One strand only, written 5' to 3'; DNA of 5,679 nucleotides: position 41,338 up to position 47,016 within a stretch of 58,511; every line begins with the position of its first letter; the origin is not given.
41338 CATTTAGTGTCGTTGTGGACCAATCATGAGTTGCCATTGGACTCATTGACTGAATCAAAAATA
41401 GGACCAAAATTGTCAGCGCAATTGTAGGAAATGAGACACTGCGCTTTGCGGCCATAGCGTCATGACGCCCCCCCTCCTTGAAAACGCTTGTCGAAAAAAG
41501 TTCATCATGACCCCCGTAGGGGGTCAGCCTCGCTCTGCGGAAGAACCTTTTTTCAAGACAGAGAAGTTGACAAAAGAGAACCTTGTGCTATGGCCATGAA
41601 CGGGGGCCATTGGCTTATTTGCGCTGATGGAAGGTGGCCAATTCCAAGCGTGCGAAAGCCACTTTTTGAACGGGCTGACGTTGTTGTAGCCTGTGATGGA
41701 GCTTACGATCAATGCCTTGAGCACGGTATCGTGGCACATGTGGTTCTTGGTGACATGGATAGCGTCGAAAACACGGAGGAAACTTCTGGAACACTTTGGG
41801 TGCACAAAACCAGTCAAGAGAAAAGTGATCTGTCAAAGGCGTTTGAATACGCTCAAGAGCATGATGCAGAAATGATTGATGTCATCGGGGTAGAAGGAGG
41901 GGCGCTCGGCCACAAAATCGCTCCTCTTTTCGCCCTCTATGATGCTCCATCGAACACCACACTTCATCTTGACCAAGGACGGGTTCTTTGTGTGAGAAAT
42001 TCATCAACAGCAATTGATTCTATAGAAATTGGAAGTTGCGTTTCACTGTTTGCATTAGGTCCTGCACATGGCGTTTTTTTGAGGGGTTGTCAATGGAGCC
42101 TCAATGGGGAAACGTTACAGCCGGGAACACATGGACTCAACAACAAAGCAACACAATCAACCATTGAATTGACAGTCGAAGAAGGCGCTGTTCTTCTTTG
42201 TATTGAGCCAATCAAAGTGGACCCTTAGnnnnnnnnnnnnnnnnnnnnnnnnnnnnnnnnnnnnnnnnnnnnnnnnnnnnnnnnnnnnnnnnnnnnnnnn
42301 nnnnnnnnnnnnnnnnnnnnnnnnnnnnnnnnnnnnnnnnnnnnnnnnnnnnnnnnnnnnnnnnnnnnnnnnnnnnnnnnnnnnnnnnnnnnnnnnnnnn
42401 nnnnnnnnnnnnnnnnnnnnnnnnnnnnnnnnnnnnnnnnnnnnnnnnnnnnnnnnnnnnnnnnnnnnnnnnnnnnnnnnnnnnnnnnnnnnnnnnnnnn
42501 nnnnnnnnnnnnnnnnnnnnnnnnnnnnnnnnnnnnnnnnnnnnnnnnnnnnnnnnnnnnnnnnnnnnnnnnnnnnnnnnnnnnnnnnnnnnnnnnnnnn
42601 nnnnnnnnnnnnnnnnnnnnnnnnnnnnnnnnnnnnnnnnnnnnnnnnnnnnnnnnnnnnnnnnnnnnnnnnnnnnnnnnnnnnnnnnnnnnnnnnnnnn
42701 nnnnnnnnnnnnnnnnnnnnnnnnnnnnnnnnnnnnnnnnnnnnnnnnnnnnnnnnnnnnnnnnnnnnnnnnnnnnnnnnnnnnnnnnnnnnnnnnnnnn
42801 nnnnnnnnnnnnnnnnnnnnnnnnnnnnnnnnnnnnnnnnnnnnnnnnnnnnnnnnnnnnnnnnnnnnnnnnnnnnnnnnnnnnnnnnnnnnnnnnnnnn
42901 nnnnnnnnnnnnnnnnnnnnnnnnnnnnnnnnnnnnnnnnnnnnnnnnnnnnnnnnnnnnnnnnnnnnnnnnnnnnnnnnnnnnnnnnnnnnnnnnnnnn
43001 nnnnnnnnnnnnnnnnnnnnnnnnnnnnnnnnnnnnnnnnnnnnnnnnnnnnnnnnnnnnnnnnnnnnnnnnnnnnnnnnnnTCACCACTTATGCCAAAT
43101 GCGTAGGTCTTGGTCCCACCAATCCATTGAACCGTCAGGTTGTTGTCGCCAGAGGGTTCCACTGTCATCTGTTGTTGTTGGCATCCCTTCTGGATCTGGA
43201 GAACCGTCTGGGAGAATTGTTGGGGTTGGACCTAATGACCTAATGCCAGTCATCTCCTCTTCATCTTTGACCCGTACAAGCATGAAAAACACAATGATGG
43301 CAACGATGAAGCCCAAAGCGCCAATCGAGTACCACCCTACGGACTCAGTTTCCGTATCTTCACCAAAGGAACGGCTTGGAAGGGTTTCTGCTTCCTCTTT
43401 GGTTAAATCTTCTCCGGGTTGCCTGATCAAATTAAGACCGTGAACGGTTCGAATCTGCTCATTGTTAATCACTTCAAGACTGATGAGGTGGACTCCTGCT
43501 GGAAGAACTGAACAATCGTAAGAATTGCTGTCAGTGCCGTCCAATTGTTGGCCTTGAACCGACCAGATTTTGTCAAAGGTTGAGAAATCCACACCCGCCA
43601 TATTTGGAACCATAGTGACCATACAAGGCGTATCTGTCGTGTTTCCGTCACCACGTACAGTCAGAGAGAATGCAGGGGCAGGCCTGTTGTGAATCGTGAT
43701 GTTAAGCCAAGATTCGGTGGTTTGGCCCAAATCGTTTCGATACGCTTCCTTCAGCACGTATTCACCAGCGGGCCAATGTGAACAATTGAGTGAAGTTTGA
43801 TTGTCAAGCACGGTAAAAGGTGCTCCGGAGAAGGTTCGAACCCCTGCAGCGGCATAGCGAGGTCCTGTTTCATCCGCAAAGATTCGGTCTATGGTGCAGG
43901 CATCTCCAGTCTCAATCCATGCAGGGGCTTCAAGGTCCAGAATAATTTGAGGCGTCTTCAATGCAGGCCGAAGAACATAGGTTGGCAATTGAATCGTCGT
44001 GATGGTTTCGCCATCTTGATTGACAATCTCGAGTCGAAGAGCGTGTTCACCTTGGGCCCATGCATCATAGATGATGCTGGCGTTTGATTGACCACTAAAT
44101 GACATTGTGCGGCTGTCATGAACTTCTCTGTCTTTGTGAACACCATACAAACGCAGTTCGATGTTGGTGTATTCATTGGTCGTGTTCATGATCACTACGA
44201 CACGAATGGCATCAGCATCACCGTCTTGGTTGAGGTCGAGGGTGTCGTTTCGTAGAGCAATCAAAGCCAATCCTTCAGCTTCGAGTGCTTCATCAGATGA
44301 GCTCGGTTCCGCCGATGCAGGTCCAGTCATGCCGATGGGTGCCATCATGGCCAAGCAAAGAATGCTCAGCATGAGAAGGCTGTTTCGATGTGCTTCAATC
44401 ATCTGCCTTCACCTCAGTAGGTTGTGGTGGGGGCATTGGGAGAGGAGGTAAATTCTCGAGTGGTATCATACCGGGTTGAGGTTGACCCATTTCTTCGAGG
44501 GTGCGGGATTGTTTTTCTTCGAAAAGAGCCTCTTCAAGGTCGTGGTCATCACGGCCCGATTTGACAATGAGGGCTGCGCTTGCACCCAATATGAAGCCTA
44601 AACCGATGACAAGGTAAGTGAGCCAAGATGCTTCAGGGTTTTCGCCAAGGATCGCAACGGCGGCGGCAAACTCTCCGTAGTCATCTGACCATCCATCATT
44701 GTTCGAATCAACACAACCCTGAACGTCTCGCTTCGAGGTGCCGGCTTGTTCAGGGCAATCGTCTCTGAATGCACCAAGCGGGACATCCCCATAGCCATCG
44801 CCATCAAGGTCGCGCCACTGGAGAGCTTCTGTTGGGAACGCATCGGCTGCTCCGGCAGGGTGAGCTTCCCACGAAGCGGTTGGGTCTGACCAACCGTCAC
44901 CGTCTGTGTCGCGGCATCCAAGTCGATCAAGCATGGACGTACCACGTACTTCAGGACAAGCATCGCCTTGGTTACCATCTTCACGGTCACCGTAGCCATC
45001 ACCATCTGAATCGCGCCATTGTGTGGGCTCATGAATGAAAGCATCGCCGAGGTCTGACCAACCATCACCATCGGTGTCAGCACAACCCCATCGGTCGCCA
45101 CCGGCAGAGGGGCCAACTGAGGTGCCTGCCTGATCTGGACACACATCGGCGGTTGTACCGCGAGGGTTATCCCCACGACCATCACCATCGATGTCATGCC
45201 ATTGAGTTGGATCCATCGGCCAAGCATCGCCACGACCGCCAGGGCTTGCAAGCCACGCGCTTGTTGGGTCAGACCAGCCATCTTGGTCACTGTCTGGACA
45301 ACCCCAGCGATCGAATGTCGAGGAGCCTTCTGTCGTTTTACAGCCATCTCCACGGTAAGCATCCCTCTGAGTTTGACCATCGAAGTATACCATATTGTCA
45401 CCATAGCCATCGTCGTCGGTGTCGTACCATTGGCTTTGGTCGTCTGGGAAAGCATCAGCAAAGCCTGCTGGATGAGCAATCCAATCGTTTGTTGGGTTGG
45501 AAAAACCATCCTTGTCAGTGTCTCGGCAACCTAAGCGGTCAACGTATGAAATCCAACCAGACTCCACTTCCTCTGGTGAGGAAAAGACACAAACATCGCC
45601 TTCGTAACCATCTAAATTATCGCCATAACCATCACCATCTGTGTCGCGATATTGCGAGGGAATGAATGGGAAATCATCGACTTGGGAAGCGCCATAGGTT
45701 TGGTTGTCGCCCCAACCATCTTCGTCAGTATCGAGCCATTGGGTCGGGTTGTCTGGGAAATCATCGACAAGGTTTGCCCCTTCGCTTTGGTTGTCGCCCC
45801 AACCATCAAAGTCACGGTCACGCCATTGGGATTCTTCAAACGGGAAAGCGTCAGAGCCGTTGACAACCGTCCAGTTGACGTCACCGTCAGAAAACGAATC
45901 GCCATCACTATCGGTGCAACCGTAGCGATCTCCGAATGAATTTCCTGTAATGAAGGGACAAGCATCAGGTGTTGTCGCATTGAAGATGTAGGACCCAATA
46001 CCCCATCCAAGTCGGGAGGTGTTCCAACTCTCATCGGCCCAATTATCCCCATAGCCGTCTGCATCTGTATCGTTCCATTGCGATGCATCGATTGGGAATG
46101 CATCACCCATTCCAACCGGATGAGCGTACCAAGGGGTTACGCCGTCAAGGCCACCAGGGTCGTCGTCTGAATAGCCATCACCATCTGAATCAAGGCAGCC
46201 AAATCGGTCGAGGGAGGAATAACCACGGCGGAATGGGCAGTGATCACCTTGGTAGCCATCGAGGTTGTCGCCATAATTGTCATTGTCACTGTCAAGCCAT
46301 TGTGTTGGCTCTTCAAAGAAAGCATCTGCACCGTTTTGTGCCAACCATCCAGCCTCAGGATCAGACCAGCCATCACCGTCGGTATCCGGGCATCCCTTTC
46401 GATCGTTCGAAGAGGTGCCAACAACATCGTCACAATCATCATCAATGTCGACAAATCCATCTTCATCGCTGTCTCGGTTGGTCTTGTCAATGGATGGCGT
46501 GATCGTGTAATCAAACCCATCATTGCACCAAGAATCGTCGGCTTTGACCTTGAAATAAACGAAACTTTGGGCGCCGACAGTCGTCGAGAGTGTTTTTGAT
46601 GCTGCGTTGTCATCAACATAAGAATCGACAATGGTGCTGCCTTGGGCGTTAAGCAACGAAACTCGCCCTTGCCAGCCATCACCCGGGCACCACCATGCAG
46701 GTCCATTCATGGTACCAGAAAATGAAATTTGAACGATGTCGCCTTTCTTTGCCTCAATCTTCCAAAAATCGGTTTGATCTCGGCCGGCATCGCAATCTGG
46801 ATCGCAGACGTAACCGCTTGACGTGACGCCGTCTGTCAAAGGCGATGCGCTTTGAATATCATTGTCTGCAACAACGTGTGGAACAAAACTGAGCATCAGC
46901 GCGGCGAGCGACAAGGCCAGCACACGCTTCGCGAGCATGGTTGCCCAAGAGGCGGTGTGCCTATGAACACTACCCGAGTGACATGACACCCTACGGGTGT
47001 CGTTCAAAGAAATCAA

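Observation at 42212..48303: Tightly coupled minus-strand cluster: GT4, TSP3-repeat adhesin, Ig-like anchored protein, DUF4105 membrane protein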

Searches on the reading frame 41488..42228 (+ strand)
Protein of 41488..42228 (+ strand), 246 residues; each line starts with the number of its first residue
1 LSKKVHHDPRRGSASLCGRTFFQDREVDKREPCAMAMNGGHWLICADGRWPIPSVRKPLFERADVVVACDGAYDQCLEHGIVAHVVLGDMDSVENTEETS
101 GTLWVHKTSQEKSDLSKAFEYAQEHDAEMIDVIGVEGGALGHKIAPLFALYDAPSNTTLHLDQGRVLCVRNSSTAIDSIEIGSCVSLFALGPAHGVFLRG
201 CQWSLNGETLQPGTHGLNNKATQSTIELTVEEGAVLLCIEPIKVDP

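Call 3: search_protein_families(library=pfam, proteins=[window:41488-42228:+], max_evalue=0.01)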
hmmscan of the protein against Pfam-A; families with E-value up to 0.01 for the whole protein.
window:41488-42228:+ (246 aa): 2 families
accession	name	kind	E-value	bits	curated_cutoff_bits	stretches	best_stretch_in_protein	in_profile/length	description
PF04263.21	TPK_catalytic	-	1.1e-15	58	30.7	1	59-153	4-104/113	Thiamin pyrophosphokinase, catalytic domain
PF04265.19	TPK_B1_binding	-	5.6e-05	23.1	22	1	176-233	4-65/67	Thiamin pyrophosphokinase, vitamin B1 binding domain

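Call 4: search_protein_families(library=ncbifam, proteins=[window:41488-42228:+], max_evalue=0.01)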
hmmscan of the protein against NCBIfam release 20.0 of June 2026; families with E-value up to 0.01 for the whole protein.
window:41488-42228:+ (246 aa): 2 families
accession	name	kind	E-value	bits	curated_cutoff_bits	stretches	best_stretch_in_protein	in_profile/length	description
TIGR01378.1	thi_PPkinase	equivalog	2.7e-29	102.1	76.4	1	51-237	9-205/206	thiamine diphosphokinase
NF040608.1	division_SteA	equivalog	2e-05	23.7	150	1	52-96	180-224/369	putative cytokinetic ring protein SteA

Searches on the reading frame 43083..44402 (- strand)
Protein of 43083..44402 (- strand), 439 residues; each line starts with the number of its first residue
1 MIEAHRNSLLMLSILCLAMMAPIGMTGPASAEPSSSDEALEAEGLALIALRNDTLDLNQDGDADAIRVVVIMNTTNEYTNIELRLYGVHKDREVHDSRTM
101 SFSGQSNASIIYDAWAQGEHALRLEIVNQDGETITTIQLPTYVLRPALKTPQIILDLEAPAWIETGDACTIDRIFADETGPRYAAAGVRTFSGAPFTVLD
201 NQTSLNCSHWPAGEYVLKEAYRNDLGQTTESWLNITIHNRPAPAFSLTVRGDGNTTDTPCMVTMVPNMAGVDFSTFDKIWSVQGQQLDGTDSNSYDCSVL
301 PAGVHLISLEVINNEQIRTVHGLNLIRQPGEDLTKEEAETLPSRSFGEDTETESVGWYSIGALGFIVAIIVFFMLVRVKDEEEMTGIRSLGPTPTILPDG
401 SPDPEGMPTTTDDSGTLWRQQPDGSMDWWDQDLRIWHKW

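Call 3: search_protein_families(library=pfam, proteins=[window:43083-44402:-], max_evalue=0.01)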
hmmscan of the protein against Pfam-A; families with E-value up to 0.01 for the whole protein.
window:43083-44402:- (439 aa): 0 families

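Call 4: search_protein_families(library=ncbifam, proteins=[window:43083-44402:-], max_evalue=0.01)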
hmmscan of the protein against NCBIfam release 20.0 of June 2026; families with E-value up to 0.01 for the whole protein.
window:43083-44402:- (439 aa): 0 families

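Call 8: search_protein_families(library=pfam, proteins=[window:43083-44402:-], max_evalue=10)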
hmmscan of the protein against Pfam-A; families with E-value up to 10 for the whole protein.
window:43083-44402:- (439 aa): 3 families
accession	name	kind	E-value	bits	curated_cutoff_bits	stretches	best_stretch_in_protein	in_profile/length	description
PF18986.5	DUF5719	-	0.026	14.1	26.2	1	64-138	63-137/319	Family of unknown function (DUF5719)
PF18962.6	Por_Secre_tail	-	0.13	13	27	0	200-218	43-61/75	Secretion system C-terminal sorting domain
PF16967.11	TcfC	-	0.14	12.2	29.4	1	293-317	34-58/68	E-set like domain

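Call 32: find_homologous_proteins(query=window:43083-44402:-, max_evalue=0.001)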
Query window:43083-44402:- (439 aa): 317 proteins with E <= 0.001 among 8000 candidates; the best 120 are listed.
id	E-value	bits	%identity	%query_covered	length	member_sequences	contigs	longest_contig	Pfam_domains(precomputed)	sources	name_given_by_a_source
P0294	1.9e-294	994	98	100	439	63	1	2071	-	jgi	-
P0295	2.3e-285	964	100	96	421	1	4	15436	-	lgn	-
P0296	3.8e-282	953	99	96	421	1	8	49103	-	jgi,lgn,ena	-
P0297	7.1e-282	952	98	96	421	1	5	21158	-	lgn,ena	-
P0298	2.2e-281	951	98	96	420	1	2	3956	-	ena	-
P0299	3.7e-281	950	98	96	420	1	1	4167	-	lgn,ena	-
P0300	1.1e-280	949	98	96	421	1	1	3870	-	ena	-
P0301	3.4e-278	940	98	96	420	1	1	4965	-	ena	-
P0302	1.2e-273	925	90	100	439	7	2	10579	-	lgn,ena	-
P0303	1.3e-271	919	90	100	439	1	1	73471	-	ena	-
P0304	5.9e-271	917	90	100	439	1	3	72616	-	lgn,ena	-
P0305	6.5e-271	916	90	100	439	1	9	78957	-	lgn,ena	-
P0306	8.9e-271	916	90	100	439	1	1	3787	-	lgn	-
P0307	1.7e-270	915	90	100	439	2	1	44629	-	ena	-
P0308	3.5e-270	914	89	100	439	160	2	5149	-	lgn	-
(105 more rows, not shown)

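Call 63: predict_structure(alignment_id=A4)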
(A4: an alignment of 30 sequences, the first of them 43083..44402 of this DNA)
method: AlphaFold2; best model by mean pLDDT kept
length: 439 residues; sequences in the alignment: 30
mean_pLDDT: 74.9   pTM: 0.39
mean pLDDT of the five models: 74.9, 73.1, 71.8, 68.5, 67.5
residues with pLDDT >= 90: 35; 70-90: 290; 50-70: 66; < 50: 48
segments of 3 or more residues with pLDDT < 50: 24-33, 180-182, 341-357, 376-391
pLDDT, mean of each block of 10 residues (from residue 1): 65 72 42 58 82 76 84 84 81 79 84 76 88 87 72 89 87 74 64 83 87 90 77 88 81 70 84 84 79 84 85 79 80 56 38 44 75 53 35 66 83 88 86 79
secondary structure, 60 per line:
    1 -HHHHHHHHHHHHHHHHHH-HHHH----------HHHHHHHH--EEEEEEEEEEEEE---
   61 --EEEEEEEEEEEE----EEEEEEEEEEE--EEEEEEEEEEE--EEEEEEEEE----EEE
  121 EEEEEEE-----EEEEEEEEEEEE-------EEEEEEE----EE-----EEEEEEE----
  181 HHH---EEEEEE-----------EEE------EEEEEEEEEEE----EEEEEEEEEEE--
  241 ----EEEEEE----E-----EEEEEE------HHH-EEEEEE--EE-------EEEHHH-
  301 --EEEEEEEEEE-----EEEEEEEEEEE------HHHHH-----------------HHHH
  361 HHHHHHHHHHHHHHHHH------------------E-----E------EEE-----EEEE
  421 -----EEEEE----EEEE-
elements in order: H2-19 H21-24 H35-42 E45-57 E63-74 E79-89 E92-102 E105-113 E118-127 E133-144 E152-158 E170-176 E187-192 E204-206 E213-223 E228-238 E245-250 E261-266 E277-282 E294-296 E303-312 E318-328 H335-339 H357-377 E409-411 E417-420 E426-430 E435-438

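Call 66: fold_search(model_id=the predicted structure, library=pdb)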
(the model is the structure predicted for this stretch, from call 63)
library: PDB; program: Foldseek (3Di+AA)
matches with E <= 10: 1790; with E <= 0.001: 314
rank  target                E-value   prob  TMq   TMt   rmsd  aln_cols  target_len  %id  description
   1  9g93_A                2.2e-08  1.00  0.16  0.13  26.7       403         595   11  CryoET structure of the in vitro grown Bacillus anthracis Sap S-layer (released 2024-12-18)
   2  2yn3_A                5.7e-08  1.00  0.22  0.30  12.4       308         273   13  Structural insight into the giant calcium-binding adhesin SiiE: implications for the adhesion of Salmonella enterica t (released 2013-04-03)
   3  6qx4_B                6.6e-08  1.00  0.17  0.14  20.9       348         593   13  Structure of the Bacillus anthracis Sap S-layer assembly domain (released 2019-07-31)
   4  6qx4_A                2.4e-07  1.00  0.18  0.15  20.9       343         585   14  Structure of the Bacillus anthracis Sap S-layer assembly domain (released 2019-07-31)
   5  6e57_D                3.8e-07  1.00  0.14  0.15  24.6       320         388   11  Bacteroides ovatus mixed-linkage glucan utilization locus (MLGUL) SGBP-B in complex with mixed-linkage heptasaccharide (released 2019-05-29)
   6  6xay_B                4.5e-07  1.00  0.17  0.25  13.4       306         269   12  Structure of a fragment of human fibronectin containing the 10th, 11th and 12th type III domains (released 2021-06-09)
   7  9fx2                  4.9e-07  1.00  0.17  0.07  24.2       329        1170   11  Structure of methylamine activated CD109 (released 2025-03-19)
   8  8bxr                  4.9e-07  1.00  0.19  0.26  14.3       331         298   13  Titin FnIII-domain I109-I111 (I/A4-A/A6) from the MIR region (released 2023-02-15)
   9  5n47_F                5.4e-07  1.00  0.18  0.25  14.8       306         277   15  Structure of Anticalin N7E in complex with the three-domain fragment Fn7B8 of human oncofetal fibronectin (released 2018-02-14)
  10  5fmv_B                8.1e-07  1.00  0.22  0.25  12.9       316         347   12  Crystal structure of human CD45 extracellular region, domains d1-d4 (released 2016-03-23)
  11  9u5z_E                9.9e-07  1.00  0.16  0.07  24.3       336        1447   13  C3 convertases zymogen C4b2 in activation state (released 2026-01-14)
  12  5hcc_B                1.2e-06  1.00  0.20  0.15  21.3       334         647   10  Ternary complex of human Complement C5 with Ornithodoros moubata OmCI and Dermacentor andersoni RaCI3. (released 2016-03-30)
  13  6e57_A                1.2e-06  1.00  0.14  0.16  26.0       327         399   11  Bacteroides ovatus mixed-linkage glucan utilization locus (MLGUL) SGBP-B in complex with mixed-linkage heptasaccharide (released 2019-05-29)
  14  5n47_D                1.4e-06  1.00  0.18  0.26  14.1       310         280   15  Structure of Anticalin N7E in complex with the three-domain fragment Fn7B8 of human oncofetal fibronectin (released 2018-02-14)
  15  3lso_A                1.4e-06  1.00  0.16  0.16  22.3       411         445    9  Crystal structure of Putative membrane anchored protein from Corynebacterium diphtheriae (released 2010-02-23)
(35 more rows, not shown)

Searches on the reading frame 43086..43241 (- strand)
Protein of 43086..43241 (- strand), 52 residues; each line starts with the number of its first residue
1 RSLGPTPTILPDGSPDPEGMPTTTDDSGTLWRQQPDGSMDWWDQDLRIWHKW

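Call 67: search_protein_families(library=pfam, proteins=[window:43086-43241:-], max_evalue=10)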
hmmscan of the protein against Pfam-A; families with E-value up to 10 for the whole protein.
seq(52 aa): 0 families

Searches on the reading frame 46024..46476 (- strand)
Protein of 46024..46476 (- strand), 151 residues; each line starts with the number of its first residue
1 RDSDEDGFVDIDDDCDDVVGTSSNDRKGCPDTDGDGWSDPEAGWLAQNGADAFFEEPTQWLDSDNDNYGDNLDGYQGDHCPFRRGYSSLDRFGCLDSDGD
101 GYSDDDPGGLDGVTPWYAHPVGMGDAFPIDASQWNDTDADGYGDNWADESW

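Call 82: search_protein_families(library=pfam, proteins=[window:46024-46476:-], max_evalue=10)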
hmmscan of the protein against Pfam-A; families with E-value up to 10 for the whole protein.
seq(151 aa): 0 families

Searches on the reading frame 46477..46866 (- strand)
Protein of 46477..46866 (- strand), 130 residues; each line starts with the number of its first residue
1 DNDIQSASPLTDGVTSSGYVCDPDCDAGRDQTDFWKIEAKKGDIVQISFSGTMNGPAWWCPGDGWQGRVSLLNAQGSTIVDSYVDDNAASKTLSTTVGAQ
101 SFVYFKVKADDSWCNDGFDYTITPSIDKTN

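Call 82: search_protein_families(library=pfam, proteins=[window:46477-46866:-], max_evalue=10)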
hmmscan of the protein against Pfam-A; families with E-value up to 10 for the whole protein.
seq(130 aa): 1 family
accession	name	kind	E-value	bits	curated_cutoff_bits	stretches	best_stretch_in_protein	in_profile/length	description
PF04151.21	PPC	-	0.023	16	25.9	1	31-81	1-40/70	Bacterial pre-peptidase C-terminal domain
